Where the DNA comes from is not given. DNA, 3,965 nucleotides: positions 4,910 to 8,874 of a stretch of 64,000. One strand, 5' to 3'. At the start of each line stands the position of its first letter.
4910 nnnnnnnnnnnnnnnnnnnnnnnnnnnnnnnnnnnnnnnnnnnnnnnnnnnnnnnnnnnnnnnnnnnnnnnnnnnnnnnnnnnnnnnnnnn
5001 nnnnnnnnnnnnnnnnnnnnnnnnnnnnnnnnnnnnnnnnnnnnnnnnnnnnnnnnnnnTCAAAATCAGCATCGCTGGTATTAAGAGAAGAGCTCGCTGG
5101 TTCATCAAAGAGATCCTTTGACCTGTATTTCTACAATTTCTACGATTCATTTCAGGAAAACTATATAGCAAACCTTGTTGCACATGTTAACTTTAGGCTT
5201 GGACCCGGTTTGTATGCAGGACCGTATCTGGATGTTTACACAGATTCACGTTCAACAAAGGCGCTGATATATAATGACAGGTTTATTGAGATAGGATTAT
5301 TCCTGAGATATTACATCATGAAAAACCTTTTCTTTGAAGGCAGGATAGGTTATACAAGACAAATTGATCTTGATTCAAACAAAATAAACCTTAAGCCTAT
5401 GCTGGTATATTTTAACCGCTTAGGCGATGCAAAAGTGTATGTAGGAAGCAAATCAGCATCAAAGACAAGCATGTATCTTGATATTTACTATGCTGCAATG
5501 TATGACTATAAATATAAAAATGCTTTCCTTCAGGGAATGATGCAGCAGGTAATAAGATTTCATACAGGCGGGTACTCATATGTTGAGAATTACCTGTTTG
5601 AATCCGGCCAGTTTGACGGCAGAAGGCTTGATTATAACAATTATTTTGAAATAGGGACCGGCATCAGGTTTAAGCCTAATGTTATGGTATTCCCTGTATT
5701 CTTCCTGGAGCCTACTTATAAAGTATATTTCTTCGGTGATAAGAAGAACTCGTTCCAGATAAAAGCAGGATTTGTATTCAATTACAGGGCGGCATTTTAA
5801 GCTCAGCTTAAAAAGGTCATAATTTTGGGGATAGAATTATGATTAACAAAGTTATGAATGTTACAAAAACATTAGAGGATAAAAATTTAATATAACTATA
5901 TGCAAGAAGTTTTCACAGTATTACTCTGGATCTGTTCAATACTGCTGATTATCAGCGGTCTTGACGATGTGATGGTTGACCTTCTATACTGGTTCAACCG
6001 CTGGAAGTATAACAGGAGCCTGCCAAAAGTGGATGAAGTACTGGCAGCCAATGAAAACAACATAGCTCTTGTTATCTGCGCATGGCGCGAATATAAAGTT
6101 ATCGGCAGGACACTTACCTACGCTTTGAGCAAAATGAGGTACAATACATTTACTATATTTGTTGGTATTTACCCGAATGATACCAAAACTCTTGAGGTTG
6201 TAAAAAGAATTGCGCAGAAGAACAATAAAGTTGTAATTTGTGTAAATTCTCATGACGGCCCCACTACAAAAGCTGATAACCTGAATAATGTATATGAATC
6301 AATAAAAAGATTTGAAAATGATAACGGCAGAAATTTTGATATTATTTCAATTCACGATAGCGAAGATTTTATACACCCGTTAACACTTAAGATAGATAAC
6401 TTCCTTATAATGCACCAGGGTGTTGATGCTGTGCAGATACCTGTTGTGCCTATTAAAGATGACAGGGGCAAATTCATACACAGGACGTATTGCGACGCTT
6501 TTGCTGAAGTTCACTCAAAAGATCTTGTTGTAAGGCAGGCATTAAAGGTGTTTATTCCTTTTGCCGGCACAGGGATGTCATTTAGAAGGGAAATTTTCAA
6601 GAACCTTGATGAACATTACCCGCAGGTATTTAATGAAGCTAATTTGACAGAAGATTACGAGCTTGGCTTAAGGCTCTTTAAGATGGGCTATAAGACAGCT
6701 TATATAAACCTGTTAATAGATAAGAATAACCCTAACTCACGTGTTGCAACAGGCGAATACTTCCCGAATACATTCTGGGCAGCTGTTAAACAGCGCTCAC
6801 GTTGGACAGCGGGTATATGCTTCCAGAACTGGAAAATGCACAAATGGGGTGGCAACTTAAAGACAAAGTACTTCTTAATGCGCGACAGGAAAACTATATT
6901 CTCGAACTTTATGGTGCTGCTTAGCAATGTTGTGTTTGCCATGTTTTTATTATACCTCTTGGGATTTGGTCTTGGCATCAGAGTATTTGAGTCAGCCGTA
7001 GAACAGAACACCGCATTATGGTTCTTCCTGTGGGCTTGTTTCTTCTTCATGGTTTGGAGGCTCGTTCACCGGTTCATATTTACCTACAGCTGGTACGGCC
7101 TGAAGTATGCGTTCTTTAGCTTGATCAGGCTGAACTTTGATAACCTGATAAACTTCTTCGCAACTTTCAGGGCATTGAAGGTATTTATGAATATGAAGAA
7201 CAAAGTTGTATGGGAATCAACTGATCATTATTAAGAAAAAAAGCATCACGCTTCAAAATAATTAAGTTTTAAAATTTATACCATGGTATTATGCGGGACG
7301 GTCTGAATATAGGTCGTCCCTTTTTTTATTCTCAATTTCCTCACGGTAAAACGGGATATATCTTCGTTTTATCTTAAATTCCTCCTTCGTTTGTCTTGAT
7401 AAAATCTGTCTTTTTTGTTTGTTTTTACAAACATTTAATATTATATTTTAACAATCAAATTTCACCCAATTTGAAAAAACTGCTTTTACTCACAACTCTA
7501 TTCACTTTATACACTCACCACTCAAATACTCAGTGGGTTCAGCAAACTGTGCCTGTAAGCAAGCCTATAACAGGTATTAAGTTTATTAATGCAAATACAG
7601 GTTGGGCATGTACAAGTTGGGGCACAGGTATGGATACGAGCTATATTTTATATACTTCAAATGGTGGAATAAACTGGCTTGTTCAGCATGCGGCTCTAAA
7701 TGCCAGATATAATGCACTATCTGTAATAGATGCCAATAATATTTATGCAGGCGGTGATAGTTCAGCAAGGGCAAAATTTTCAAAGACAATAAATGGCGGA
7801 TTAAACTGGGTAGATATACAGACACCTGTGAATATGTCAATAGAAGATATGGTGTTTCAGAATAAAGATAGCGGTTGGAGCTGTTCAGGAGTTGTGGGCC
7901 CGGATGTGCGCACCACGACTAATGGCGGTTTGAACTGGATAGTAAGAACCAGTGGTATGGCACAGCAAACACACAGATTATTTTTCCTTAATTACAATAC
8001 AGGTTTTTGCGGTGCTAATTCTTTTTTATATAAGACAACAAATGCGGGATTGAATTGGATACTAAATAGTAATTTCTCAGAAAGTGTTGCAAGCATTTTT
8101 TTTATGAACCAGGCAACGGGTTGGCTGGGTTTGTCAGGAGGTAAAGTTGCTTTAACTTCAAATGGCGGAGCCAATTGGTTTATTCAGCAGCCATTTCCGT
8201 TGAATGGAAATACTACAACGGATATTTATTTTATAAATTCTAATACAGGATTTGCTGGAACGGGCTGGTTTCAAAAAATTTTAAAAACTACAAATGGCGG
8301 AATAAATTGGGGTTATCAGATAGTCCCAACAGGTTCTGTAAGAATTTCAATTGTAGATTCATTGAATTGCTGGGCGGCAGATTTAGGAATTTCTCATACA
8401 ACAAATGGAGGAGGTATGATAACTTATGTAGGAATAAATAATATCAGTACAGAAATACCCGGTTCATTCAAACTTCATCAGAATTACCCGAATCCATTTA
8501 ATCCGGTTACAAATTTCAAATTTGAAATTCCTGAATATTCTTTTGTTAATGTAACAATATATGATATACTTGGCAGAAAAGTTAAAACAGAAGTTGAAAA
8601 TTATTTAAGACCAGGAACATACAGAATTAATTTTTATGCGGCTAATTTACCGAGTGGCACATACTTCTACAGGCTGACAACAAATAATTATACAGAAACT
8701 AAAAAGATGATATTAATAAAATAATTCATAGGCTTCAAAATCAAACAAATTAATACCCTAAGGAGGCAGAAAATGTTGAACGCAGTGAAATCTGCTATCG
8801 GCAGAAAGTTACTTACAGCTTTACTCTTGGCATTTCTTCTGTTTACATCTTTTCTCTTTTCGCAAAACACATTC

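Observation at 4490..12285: NfrA/NfrB/WecB-type exopolysaccharide module whose synthase lacks the c-di-GMP receptor domain and is separated from wecB by the duplicated insert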

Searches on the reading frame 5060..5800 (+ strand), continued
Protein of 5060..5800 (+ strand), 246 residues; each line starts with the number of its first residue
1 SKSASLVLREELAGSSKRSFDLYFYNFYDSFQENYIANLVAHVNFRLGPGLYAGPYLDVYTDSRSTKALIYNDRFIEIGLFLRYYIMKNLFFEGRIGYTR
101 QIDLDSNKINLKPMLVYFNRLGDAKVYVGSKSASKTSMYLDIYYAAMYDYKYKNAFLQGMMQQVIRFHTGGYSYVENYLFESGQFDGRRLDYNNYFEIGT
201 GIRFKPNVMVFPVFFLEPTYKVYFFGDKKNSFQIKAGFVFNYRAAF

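Call 72: predict_structure(alignment_id=A3)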
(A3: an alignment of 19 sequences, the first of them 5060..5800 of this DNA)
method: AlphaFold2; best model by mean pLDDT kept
length: 246 residues; sequences in the alignment: 19
mean_pLDDT: 81.8   pTM: 0.77
mean pLDDT of the five models: 81.8, 55.1, 53.9, 51.7, 47.1
residues with pLDDT >= 90: 104; 70-90: 92; 50-70: 32; < 50: 18
segments of 3 or more residues with pLDDT < 50: 1-13, 67-71
pLDDT, mean of each block of 10 residues (from residue 1): 41 65 91 88 91 95 62 81 90 94 84 91 61 74 90 87 85 85 84 85 79 91 79 92 80
secondary structure, 60 per line:
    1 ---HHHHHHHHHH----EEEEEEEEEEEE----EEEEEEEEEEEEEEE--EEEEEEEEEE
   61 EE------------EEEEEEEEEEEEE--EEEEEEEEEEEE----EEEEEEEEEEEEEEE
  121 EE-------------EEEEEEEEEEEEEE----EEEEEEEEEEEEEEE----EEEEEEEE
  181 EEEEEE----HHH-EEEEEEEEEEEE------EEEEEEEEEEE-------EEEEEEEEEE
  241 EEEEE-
elements in order: H4-13 E18-29 E34-48 E51-62 E75-87 E90-101 E106-122 E136-149 E154-168 E173-186 E195-206 E213-223 E231-245
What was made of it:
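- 4490..5800 (+): Outer-membrane component. It has a signal peptide (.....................|Q), two internally repeated TPR blocks (about aa 25-105 and 121-205), a C-terminal 12-stranded beta-barrel (aa 208-435) and a terminal Phe. Barrel-only model again gives 12 strands (call 72).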

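Call 74: fold_search(model_id=the predicted structure, library=pdb)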
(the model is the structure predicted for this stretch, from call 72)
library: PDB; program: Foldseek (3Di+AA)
matches with E <= 10: 658; with E <= 0.001: 29
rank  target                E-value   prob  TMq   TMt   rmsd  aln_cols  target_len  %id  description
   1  3qq2_A                4.2e-05  1.00  0.36  0.36   9.4       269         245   11  Crystal Structure of the Beta Domain of the Bordetella Autotransporter Brka (released 2011-04-13)
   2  3qq2_C                7.9e-05  1.00  0.42  0.42   8.5       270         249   10  Crystal Structure of the Beta Domain of the Bordetella Autotransporter Brka (released 2011-04-13)
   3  4e1t                  1.4e-04  1.00  0.37  0.38   8.9       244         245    9  X-ray crystal structure of the transmembrane beta-domain from invasin from Yersinia pseudotuberculosis (released 2012-06-13)
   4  5o68_G                1.4e-04  1.00  0.38  0.36   9.7       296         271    8  Crystal Structure of the Pseudomonas functional amyloid secretion protein FapF - R157A mutant (released 2017-08-23)
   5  2wjq                  1.9e-04  1.00  0.37  0.41   8.2       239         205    9  NanC porin structure in hexagonal crystal form. (released 2009-10-13)
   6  5o68_J                1.9e-04  1.00  0.37  0.36  10.1       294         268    8  Crystal Structure of the Pseudomonas functional amyloid secretion protein FapF - R157A mutant (released 2017-08-23)
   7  4rl8_A                2.2e-04  1.00  0.38  0.35   8.6       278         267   11  Crystal structure of the COG4313 outer membrane channel from Pseudomonas putida F1 (released 2015-07-29)
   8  3qq2_B                2.4e-04  1.00  0.43  0.42   8.9       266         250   10  Crystal Structure of the Beta Domain of the Bordetella Autotransporter Brka (released 2011-04-13)
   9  5o68_C                2.5e-04  1.00  0.37  0.37   9.8       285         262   10  Crystal Structure of the Pseudomonas functional amyloid secretion protein FapF - R157A mutant (released 2017-08-23)
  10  3t24_B                2.5e-04  0.99  0.27  0.21  12.5       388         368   10  Crystal structure of Pseudomonas aeruginosa OpdQ (released 2012-02-08)
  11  5o65_A                2.8e-04  1.00  0.35  0.32   9.5       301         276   10  Crystal Structure of the Pseudomonas functional amyloid secretion protein FapF (released 2017-08-23)
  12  3aeh_A                3.1e-04  1.00  0.39  0.36   8.9       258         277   12  Integral membrane domain of autotransporter Hbp (released 2010-07-07)
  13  2y0l                  3.7e-04  1.00  0.32  0.24  10.8       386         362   10  Crystal Structure of Pseudomonas Aeruginosa OpdO (released 2011-12-21)
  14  5o68_A                3.9e-04  1.00  0.38  0.36   9.7       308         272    9  Crystal Structure of the Pseudomonas functional amyloid secretion protein FapF - R157A mutant (released 2017-08-23)
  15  2wjr                  4.7e-04  1.00  0.36  0.41   8.2       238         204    9  NanC porin structure in rhombohedral crystal form. (released 2009-10-13)
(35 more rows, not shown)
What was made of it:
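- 4490..5800 (+): Nearest solved folds are 12-stranded barrels (call 74).
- That is smaller than the 16-18 strands of characterised exopolysaccharide porins, and its nearest solved folds are generic (TM 0.36-0.46, call 74).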

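Call 77: find_encoding_contigs(protein=P0268, flank=5000, max_places=1)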
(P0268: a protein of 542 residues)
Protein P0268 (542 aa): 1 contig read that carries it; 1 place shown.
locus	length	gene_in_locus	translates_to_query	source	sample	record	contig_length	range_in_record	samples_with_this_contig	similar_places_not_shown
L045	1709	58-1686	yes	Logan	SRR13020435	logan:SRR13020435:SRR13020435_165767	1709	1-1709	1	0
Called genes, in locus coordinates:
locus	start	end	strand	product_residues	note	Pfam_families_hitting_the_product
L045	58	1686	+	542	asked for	PF23914:TPR_CcmH_CycH (faint), PF00515:TPR_1 (faint), PF07719:TPR_2 (faint), PF13174:TPR_6 (faint), PF13181:TPR_8 (faint), PF13414:TPR_11 (faint), PF13432:TPR_16 (weak), PF14559:TPR_19 (weak), +2 more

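Call 78: find_encoding_contigs(protein=P0283, flank=5000, max_places=1)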
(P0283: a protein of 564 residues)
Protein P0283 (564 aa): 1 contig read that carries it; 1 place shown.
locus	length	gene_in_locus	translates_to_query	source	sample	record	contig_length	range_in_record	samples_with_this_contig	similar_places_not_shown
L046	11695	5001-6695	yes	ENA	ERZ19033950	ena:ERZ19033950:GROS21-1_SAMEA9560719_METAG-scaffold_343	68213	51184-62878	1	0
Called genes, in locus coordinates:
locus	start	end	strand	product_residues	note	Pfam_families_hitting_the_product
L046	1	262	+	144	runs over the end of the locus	PF04361:DUF494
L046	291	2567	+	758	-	PF01751:Toprim, PF01131:Topoisom_bac, PF01396:Zn_ribbon_Top1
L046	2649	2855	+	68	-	PF00313:CSD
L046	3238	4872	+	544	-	PF00990:GGDEF, PF00563:EAL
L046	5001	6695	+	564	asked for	-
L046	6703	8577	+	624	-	PF13641:Glyco_tranf_2_3, PF13632:Glyco_trans_2_3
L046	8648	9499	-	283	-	PF04991:LicD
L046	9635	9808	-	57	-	-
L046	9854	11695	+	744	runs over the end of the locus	PF00676:E1_dh, PF02779:Transket_pyr, PF02780:Transketolase_C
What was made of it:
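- L046 has LicD rather than wecB next to the synthase (call 78).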

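Call 79: find_encoding_contigs(protein=P0270, flank=5000, max_places=1)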
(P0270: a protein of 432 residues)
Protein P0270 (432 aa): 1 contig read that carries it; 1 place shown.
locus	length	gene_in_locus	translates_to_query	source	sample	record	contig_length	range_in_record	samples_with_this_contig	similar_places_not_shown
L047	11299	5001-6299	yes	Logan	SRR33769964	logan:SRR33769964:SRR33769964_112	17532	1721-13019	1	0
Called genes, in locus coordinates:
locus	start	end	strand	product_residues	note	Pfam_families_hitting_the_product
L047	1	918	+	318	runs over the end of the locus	-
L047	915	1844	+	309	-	-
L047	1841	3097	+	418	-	PF13506:Glyco_transf_21, PF03142:Chitin_synth_2 (faint), PF10111:Glyco_tranf_2_2 (weak), PF13641:Glyco_tranf_2_3, PF00535:Glycos_transf_2, PF13632:Glyco_trans_2_3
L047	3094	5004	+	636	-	-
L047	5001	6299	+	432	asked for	-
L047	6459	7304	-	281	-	-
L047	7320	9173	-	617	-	PF00270:DEAD, PF00271:Helicase_C, PF16124:RecQ_Zn_bind, PF09382:RQC, PF00570:HRDC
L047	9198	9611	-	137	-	PF03653:UPF0093, PF05425:CopD (weak)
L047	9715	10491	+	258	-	PF20567:DUF6776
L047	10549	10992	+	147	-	PF04519:Bactofilin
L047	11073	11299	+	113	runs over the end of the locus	PF01521:Fe-S_biosyn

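Call 80: search_protein_families(library=ncbifam, proteins=[L046:6703-8577:+, L047:1841-3097:+, L047:3094-5004:+, L046:5001-6695:+], max_evalue=0.00001)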
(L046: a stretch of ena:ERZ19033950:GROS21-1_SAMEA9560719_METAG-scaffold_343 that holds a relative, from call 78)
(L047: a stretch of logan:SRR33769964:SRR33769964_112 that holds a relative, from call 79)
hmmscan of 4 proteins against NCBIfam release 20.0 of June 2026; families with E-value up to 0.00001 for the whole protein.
L046:6703-8577:+ (624 aa): 8 families
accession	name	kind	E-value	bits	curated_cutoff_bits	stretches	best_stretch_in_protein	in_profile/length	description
NF012033.0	PRK15489.1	equivalog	1.5e-143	479.5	537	1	16-605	20-599/703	glycosyl transferase family protein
NF008411.1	PRK11234.1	equivalog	7.6e-136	454.3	1170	1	10-550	6-540/723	cyclic di-3',5'-guanylate-activated glycosyltransferase NfrB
NF011305.0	PRK14716.1-3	equivalog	1.3e-124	417.1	409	1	16-515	8-483/486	glycosyl transferase family protein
NF011307.0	PRK14716.1-5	equivalog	1e-83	281.8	431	1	15-484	19-453/464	glycosyl transferase family protein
NF011304.0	PRK14716.1-2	equivalog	9.1e-71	239.2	604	1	25-486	20-468/502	glycosyl transferase family protein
NF011306.0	PRK14716.1-4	equivalog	2.2e-51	175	504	1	19-482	9-435/442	glycosyl transferase family protein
NF053729.1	c-di-GMP_motif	domain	2e-16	59.5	38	1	492-544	1-53/53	cyclic di-GMP-binding domain-containing protein, MshE-related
TIGR02538.1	type_IV_pilB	equivalog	5.4e-06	25.3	675.65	1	492-606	1-109/564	type IV-A pilus assembly ATPase PilB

L047:1841-3097:+ (418 aa): 26 families (the best 25 are shown)
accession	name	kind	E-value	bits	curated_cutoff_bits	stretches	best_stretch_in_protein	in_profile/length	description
TIGR03937.1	PgaC_IcaA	equivalog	2e-40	139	422.3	1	26-392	17-383/407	poly-beta-1,6-N-acetyl-D-glucosamine synthase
TIGR03965.1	mycofact_glyco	equivalog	5.9e-28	98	280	1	40-294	63-311/467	mycofactocin biosynthesis glycosyltransferase MftF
TIGR03111.1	glyc2_xrt_Gpos1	hypoth_equivalog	5e-24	84.9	363.95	1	11-366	8-373/439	TIGR03111 family XrtG-associated glycosyltransferase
TIGR03030.1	CelA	equivalog_domain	4.4e-23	81.2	699.1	1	21-285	101-380/714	UDP-forming cellulose synthase catalytic subunit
NF041875.1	EPS_EpsD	equivalog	7.7e-23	81.4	370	1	53-285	1-230/325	exopolysaccharide biosynthesis glycosyltransferase EpsD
NF008558.0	PRK11498.1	equivalog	2e-22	79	992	1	21-362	243-566/872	UDP-forming cellulose synthase catalytic subunit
TIGR04242.1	nodulat_NodC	equivalog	2.3e-19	69.6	550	1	46-281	43-283/395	chitooligosaccharide synthase NodC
NF053846.1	glyco_with_XrtP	equivalog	8.9e-19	67.5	520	1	54-415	44-440/440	XrtP-associated glycosyltransferase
TIGR03469.1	HpnB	hypoth_equivalog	2.1e-18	66.5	379.25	1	19-253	9-254/386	hopene-associated glycosyltransferase HpnB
TIGR04283.1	glyco_like_mftF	equivalog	4.6e-18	65.6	182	1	53-255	1-178/221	TIGR04283 family arsenosugar biosynthesis glycosyltransferase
NF007482.0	PRK10073.1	equivalog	1.3e-16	60.5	423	1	49-178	4-128/334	glycosyltransferase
NF041865.1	EpsU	equivalog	2.4e-16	59.7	700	1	52-396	40-378/394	exopolysaccharide biosynthesis GT2 family glycosyltransferase EpsU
NF010496.0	PRK13915.1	equivalog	6.7e-13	48.4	262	1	51-172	31-153/307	glucosyl-3-phosphoglycerate synthase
NF047683.1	TeichurnBiosyTuaG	equivalog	9.4e-13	48.4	400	1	49-158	4-108/252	teichuronic acid biosynthesis protein TuaG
NF045692.1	OglycostaseCruG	equivalog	5.5e-12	45.3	600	1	38-240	28-233/386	2'-O-glycosyltransferase CruG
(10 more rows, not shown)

L047:3094-5004:+ (636 aa): 0 families

L046:5001-6695:+ (564 aa): 4 families
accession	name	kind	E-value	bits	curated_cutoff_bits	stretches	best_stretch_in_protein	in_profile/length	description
TIGR02917.1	PEP_TPR_lipo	equivalog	7.4e-08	30.7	312.2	1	43-309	508-781/899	XrtA/PEP-CTERM system TPR-repeat protein PrsT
NF008757.0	PRK11788.1-5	equivalog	2.7e-06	26.8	363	0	207-310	190-295/388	lipopolysaccharide assembly protein LapB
TIGR00540.1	TPR_hemY_coli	hypoth_equivalog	2.7e-06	26.4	142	0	202-286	297-381/385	heme biosynthesis-associated TPR protein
NF040959.1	MamA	equivalog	7.8e-06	25.5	200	0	78-163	47-128/204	magnetosome protein MamA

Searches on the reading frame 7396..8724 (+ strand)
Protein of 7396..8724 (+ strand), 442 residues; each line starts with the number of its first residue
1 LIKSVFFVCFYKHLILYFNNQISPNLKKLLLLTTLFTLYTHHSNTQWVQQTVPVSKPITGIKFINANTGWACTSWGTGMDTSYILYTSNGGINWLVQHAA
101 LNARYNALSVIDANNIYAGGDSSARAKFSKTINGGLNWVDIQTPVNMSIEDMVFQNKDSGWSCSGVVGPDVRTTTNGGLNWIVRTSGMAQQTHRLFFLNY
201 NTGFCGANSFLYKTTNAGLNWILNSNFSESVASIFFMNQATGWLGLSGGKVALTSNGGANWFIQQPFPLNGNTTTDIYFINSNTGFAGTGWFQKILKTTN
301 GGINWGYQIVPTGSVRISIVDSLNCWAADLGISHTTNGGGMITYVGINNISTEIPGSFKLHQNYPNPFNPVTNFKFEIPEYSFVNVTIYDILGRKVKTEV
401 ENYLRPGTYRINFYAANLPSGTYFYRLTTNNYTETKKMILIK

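Call 3: search_protein_families(library=pfam, proteins=[window:7396-8724:+], max_evalue=0.01)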
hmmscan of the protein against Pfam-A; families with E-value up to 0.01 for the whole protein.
window:7396-8724:+ (442 aa): 3 families
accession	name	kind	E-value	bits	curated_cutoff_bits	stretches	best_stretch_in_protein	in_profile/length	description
PF18962.6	Por_Secre_tail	-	1.3e-10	41.9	27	1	364-439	2-74/75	Secretion system C-terminal sorting domain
PF14870.12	PSII_BNR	-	3.1e-09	37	27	1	137-261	8-137/303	Photosynthesis system II assembly factor YCF48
PF13585.12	CHU_C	-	0.00086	19.8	27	1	375-437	17-81/86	CHU_C Type IX secretion signal domain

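Call 4: search_protein_families(library=ncbifam, proteins=[window:7396-8724:+], max_evalue=0.01)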
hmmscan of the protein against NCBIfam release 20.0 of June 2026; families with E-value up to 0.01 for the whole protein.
window:7396-8724:+ (442 aa): 5 families
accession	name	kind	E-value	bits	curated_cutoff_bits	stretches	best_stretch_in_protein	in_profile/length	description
TIGR04183.1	Por_Secre_tail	domain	1.8e-12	47.1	23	1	364-439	2-70/72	T9SS type A sorting domain-containing protein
NF010237.0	PRK13684.1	equivalog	3.6e-09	36.1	326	1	136-262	35-165/334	photosynthesis system II assembly factor Ycf48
NF038113.1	T9SSA_dep_M36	equivalog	1.8e-07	29.7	885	1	360-440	792-868/869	T9SS-dependent M36 family metallopeptidase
NF052323.1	T9SSA_dep_M6i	equivalog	4.1e-06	25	600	1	361-439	958-1037/1043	T9SS-dependent M6-like inactivated metalloprotease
NF033707.1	T9SS_sortase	equivalog_domain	8.2e-06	23.7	420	1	361-435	999-1083/1095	type IX secretion system sortase PorU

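Call 80: search_protein_families(library=ncbifam, proteins=[window:7471-8724:+], max_evalue=0.00001)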
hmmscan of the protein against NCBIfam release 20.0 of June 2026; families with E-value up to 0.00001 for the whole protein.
window:7471-8724:+ (417 aa): 5 families
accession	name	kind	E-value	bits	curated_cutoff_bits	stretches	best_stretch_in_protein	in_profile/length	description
TIGR04183.1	Por_Secre_tail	domain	1.6e-12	47.2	23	1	339-414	2-70/72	T9SS type A sorting domain-containing protein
NF010237.0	PRK13684.1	equivalog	4.8e-09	35.7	326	0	111-237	35-165/334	photosynthesis system II assembly factor Ycf48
NF038113.1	T9SSA_dep_M36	equivalog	1.6e-07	29.9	885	1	335-415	792-868/869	T9SS-dependent M36 family metallopeptidase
NF052323.1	T9SSA_dep_M6i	equivalog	3.7e-06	25.2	600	1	336-414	958-1037/1043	T9SS-dependent M6-like inactivated metalloprotease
NF033707.1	T9SS_sortase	equivalog_domain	7.3e-06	23.9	420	0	336-410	999-1083/1095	type IX secretion system sortase PorU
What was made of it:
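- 7396..8724 (+): Insert gene 1: a T9SS type-A cargo protein with a BNR/Ycf48-like beta-propeller. The real start is probably the TTG at 7471, giving (M)KKLLLL.. Por_Secre_tail and PSII_BNR hits (calls 3, 4, 80).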
